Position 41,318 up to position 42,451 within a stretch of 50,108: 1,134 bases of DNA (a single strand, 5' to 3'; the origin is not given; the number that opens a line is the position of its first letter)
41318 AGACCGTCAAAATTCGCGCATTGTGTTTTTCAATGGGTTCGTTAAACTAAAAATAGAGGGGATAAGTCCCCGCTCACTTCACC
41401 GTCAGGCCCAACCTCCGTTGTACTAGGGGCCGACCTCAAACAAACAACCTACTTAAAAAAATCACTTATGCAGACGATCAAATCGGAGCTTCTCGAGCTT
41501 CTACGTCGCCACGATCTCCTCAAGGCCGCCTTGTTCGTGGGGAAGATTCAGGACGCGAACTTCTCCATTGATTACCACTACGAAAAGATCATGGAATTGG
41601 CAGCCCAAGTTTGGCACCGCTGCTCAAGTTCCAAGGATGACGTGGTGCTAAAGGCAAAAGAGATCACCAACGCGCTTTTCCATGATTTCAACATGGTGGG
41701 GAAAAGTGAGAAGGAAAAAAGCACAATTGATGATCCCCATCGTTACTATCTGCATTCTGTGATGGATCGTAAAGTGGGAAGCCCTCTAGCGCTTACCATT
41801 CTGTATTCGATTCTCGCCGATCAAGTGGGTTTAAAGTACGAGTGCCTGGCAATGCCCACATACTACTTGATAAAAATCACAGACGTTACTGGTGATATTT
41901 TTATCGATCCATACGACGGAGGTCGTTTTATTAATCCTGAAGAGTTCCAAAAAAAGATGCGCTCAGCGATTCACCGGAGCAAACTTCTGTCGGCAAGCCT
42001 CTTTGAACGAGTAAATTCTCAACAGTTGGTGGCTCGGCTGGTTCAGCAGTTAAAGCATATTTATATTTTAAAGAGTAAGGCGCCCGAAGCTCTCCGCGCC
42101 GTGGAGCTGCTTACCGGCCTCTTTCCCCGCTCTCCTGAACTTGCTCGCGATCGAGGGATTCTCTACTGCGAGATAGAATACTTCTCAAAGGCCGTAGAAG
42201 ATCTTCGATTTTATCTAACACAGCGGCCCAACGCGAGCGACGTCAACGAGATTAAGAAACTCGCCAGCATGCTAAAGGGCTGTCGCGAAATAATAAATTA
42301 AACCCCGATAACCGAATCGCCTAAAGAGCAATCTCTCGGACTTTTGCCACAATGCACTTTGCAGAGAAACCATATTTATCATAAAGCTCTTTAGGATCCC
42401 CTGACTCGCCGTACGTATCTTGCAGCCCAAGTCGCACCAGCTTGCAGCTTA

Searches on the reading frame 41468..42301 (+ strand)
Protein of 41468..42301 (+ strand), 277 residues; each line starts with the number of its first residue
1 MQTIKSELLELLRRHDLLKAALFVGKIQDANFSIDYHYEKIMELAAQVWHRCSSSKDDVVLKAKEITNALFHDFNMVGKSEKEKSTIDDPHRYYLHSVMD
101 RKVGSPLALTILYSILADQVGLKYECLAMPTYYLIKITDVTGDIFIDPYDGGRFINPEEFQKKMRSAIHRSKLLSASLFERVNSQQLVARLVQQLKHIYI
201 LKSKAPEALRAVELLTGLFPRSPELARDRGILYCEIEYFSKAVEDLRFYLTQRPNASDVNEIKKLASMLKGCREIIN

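Call 3: search_protein_families(library=pfam, proteins=[window:41468-42301:+], max_evalue=0.1)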
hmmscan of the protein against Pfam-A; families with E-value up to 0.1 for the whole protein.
window:41468-42301:+ (277 aa): 2 families
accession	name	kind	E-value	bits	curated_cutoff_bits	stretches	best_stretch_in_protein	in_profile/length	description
PF13369.12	Transglut_core2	-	6e-24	84.7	23.5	1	39-192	5-154/155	Transglutaminase-like superfamily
PF13371.12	TPR_9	-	1.3e-16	60.8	35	1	195-265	1-71/73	Tetratricopeptide repeat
